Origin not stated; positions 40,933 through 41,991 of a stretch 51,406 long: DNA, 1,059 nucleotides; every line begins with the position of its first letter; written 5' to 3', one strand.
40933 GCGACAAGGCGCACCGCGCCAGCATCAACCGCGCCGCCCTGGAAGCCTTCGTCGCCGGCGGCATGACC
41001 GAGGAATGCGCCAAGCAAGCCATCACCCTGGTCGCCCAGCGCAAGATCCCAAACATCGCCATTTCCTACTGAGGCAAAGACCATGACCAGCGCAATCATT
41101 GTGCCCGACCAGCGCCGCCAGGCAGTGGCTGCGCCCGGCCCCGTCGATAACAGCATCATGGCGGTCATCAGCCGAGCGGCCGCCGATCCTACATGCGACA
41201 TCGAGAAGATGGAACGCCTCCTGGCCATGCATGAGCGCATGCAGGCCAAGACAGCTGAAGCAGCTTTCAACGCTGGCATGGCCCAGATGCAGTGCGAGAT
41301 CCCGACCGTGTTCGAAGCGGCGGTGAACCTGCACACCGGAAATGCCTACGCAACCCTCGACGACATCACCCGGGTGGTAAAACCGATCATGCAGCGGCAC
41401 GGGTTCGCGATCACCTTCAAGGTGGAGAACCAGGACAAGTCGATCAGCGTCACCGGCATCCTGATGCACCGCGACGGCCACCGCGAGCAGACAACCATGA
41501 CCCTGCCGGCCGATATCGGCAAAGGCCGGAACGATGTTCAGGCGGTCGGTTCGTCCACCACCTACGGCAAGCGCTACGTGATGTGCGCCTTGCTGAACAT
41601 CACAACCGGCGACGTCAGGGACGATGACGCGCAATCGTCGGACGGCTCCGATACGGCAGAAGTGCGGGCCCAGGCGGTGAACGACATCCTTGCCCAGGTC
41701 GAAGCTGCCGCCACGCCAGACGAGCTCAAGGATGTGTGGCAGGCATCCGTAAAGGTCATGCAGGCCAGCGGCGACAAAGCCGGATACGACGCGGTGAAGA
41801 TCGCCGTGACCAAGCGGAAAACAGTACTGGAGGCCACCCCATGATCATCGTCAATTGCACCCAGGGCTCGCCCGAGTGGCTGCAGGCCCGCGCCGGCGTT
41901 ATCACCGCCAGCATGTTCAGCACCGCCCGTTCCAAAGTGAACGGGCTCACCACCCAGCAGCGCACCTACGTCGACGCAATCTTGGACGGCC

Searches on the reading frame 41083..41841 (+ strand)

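Call 45: search_protein_families(library=pfam, proteins=[window:41083-41841:+], max_evalue=0.01)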
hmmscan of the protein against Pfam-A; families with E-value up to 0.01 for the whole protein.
window:41083-41841:+ (253 aa): 1 family
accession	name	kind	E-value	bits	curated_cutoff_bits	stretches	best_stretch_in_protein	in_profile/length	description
PF04404.17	ERF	-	1.7e-22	80.5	25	1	65-190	4-133/153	ERF superfamily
